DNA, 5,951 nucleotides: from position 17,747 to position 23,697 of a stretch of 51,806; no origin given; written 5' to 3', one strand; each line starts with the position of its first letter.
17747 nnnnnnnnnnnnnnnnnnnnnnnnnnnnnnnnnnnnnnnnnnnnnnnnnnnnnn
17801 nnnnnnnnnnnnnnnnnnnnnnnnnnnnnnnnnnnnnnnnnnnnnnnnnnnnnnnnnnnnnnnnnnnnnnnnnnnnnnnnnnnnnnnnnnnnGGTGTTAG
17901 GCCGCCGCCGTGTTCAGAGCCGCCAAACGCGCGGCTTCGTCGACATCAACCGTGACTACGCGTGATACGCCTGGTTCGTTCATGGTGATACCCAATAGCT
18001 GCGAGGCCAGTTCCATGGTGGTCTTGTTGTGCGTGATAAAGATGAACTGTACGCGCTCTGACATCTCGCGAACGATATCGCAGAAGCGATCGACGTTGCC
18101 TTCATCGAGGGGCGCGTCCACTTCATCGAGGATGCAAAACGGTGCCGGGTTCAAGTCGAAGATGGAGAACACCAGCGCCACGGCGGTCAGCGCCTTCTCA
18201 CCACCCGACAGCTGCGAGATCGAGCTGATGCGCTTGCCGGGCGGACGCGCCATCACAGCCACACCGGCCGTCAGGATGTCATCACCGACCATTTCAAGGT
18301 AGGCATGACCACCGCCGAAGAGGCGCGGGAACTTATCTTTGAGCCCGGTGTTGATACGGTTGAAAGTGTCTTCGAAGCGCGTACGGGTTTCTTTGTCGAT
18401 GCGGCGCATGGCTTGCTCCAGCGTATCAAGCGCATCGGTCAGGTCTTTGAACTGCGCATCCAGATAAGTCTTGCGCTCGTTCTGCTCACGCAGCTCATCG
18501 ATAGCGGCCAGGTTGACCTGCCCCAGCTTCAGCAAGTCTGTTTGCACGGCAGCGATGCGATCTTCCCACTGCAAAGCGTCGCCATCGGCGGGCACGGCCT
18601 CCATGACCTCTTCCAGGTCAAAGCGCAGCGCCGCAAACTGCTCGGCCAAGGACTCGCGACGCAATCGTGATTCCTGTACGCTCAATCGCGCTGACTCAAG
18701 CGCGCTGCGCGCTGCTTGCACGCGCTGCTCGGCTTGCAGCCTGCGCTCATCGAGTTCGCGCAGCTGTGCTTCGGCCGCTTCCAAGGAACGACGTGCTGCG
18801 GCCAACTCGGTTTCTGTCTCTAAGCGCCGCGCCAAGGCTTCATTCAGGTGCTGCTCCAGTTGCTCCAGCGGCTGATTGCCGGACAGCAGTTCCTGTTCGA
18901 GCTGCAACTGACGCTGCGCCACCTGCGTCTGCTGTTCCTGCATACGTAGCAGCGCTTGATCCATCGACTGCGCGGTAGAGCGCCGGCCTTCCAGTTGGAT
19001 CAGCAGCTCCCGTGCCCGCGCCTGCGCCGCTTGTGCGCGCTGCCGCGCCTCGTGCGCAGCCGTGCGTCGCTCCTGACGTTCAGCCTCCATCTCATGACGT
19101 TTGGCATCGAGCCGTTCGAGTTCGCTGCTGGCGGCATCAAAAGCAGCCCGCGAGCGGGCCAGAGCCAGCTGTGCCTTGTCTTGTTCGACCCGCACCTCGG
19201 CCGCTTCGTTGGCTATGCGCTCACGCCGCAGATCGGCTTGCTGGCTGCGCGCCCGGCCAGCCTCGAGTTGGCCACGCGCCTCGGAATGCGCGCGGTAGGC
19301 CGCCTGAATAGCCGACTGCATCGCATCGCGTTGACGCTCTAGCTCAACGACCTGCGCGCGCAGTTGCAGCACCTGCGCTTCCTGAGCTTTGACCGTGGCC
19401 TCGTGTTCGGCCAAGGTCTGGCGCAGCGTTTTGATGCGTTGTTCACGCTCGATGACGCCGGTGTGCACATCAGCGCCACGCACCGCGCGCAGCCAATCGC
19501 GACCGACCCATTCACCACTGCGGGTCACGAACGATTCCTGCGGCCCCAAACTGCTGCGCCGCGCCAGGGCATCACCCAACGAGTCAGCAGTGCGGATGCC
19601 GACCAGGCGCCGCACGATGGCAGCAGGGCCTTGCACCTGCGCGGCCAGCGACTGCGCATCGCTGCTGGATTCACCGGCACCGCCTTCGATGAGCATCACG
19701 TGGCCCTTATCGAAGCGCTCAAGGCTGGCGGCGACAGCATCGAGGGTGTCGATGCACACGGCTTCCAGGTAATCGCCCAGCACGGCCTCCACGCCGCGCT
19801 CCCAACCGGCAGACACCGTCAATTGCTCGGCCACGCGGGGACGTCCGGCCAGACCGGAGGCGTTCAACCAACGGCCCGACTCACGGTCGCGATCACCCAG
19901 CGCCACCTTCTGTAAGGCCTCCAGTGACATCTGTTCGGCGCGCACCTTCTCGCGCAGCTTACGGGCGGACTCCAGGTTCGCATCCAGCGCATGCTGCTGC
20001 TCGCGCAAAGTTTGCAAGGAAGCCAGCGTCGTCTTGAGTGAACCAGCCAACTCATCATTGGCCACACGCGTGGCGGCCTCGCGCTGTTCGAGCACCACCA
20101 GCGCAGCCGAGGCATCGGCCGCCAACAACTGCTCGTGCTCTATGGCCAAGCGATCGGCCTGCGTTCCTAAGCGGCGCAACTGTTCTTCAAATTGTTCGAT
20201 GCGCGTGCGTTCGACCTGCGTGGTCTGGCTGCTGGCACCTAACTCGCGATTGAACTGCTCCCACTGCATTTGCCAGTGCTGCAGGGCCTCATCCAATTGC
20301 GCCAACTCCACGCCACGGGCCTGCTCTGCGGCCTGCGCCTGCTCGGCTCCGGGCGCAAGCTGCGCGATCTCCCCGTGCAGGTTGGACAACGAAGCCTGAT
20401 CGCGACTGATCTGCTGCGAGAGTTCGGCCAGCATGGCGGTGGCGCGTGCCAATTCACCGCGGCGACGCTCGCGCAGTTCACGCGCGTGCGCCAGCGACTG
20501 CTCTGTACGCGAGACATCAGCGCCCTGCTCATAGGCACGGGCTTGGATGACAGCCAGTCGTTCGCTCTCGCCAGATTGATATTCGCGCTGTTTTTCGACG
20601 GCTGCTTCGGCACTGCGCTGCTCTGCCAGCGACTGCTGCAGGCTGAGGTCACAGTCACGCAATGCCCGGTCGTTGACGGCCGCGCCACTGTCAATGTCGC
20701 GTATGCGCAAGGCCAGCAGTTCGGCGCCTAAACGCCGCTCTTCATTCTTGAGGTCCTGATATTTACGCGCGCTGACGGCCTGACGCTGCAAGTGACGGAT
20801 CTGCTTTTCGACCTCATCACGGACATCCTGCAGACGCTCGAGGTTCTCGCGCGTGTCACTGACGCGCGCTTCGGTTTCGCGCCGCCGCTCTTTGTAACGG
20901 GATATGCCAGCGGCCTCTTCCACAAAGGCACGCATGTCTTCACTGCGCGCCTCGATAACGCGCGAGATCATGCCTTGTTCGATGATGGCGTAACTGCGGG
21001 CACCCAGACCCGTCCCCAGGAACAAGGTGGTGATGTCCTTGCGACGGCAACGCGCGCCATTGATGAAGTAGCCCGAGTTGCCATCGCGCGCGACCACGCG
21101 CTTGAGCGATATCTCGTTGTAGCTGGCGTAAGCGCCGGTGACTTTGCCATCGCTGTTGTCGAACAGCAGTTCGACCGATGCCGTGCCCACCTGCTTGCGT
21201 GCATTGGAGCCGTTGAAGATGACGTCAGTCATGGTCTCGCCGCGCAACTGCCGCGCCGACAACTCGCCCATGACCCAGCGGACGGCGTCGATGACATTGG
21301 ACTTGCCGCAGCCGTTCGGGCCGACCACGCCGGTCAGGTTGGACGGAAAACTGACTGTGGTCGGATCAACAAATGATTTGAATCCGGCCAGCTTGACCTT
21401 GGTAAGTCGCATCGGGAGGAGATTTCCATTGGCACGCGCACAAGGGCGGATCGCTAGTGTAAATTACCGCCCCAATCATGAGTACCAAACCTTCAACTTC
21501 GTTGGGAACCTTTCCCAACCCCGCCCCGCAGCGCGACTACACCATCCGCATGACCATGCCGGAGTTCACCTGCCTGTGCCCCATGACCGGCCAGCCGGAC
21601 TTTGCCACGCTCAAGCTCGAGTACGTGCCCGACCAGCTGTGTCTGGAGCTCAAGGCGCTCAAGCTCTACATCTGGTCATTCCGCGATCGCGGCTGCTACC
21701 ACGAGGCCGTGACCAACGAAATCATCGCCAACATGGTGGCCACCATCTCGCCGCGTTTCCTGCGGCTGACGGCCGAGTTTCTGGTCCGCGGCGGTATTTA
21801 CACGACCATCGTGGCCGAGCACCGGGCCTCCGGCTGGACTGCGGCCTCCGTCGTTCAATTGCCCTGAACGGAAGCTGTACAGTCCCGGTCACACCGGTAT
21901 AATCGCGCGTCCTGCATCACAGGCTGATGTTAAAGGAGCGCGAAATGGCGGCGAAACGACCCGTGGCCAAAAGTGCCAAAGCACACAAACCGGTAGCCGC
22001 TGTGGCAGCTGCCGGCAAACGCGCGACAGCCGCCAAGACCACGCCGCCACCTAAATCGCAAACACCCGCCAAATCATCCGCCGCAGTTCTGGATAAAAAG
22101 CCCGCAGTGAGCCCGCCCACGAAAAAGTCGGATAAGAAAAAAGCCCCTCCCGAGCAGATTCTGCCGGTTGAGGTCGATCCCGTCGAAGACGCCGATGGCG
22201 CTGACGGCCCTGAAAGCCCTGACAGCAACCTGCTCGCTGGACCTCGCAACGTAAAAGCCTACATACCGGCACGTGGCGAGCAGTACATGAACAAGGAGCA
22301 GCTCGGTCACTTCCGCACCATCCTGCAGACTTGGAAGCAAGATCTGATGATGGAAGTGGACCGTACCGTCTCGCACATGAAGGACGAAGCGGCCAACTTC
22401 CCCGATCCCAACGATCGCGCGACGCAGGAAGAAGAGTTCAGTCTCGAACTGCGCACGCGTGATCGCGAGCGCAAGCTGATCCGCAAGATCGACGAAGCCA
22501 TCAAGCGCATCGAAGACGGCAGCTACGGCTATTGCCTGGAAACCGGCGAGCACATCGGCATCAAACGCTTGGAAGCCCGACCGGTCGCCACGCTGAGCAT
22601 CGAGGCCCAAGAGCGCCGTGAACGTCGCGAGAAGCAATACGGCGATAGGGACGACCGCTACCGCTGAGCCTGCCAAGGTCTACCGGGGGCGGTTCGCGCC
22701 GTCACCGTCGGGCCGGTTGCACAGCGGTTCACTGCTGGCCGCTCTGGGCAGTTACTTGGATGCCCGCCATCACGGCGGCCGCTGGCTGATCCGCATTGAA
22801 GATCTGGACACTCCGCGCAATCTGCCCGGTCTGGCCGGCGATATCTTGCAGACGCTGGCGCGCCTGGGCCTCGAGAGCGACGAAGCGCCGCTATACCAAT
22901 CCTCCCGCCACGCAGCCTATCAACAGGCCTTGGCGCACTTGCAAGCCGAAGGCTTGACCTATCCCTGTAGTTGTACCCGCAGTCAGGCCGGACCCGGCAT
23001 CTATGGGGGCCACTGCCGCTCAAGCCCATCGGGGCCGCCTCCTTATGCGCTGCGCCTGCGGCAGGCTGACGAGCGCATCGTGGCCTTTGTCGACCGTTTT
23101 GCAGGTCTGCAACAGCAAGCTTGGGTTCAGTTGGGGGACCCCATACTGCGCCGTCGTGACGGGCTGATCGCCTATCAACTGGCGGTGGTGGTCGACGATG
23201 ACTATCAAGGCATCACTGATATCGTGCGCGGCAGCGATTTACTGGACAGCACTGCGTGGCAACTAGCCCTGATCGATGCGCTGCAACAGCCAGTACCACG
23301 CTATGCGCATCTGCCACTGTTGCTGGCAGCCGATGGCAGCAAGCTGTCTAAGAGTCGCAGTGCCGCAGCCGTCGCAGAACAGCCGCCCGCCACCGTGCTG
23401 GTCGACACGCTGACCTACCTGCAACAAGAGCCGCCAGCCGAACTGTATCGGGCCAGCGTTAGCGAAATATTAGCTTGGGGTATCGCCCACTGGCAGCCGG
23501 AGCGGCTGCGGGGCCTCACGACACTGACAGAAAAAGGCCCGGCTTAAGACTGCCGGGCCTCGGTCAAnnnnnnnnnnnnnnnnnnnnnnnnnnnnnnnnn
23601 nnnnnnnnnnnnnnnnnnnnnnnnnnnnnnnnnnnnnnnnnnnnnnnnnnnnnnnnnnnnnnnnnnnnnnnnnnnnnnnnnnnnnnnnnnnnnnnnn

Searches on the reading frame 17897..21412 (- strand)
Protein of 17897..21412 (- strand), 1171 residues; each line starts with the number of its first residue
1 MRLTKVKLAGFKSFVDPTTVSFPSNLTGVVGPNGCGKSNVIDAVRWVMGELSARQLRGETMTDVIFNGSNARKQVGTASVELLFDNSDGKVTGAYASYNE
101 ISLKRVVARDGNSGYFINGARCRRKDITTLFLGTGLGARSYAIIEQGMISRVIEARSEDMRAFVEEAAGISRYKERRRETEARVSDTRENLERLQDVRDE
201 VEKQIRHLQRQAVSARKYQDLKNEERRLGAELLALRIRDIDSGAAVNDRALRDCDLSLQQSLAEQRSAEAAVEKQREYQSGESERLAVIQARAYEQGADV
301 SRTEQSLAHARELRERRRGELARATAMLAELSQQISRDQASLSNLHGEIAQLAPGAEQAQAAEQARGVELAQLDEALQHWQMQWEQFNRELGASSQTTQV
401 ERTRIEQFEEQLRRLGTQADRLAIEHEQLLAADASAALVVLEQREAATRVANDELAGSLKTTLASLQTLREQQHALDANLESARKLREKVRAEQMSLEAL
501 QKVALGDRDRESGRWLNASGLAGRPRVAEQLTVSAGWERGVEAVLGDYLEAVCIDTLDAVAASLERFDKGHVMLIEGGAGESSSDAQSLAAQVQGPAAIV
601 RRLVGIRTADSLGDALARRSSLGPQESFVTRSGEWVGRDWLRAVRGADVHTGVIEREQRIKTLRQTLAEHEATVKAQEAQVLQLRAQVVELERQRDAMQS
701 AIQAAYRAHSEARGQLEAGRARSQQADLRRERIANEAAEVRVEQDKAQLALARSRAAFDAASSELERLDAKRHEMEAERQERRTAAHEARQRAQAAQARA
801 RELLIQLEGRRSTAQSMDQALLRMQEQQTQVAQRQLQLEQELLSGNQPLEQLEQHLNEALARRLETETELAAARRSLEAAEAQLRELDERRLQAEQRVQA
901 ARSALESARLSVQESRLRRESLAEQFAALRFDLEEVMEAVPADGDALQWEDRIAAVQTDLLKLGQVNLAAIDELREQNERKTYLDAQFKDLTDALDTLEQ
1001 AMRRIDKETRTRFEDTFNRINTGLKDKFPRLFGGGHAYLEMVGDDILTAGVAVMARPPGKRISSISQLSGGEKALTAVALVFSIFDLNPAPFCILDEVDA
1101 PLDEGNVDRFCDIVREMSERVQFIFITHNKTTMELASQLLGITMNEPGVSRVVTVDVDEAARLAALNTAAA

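Call 72: search_protein_families(library=pfam, proteins=[window:17897-21412:-], max_evalue=0.00001)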
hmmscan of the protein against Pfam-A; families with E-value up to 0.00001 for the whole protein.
window:17897-21412:- (1171 aa): 4 families
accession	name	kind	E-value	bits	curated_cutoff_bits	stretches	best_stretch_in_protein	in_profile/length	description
PF02463.25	SMC_N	-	1.3e-64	218.1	40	1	3-1150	2-219/220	RecF/RecN/SMC N terminal domain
PF13476.12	AAA_23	-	1.2e-15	59.2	27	1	5-224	1-192/201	AAA domain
PF13304.12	AAA_21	-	1.5e-12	48.7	27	0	26-87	1-52/304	AAA domain, putative AbiEii toxin, Type IV TA system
PF13175.12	AAA_15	-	6.4e-08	33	32.1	1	1-50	1-49/374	AAA ATPase domain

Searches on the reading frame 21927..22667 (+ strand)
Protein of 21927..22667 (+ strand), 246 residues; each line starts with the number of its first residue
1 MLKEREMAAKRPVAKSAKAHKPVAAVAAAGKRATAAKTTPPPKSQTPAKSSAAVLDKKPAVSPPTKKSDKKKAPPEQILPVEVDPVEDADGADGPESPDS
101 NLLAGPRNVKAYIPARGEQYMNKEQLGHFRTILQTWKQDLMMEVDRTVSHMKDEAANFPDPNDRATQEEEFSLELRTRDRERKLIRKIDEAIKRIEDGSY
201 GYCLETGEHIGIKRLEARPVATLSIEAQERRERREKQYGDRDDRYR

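Call 72: search_protein_families(library=pfam, proteins=[window:21927-22667:+], max_evalue=0.00001)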
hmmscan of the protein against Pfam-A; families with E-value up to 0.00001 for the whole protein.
window:21927-22667:+ (246 aa): 2 families
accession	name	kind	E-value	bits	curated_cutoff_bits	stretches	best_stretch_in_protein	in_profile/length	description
PF21157.2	DksA_N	-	8.3e-35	119.3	27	1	125-195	1-71/71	DnaK suppressor protein DksA, N-terminal domain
PF01258.23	zf-dskA_traR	-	4e-10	39.9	24.9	1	198-233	1-36/36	Prokaryotic dksA/traR C4-type zinc finger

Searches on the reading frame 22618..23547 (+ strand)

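Call 72: search_protein_families(library=pfam, proteins=[window:22618-23547:+], max_evalue=0.00001)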
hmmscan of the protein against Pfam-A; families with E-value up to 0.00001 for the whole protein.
window:22618-23547:+ (309 aa): 1 family
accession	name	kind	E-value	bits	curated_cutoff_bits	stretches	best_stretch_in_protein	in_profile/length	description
PF00749.27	tRNA-synt_1c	-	7.6e-41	140.5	23.4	2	23-122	3-102/314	tRNA synthetases class I (E and Q), catalytic domain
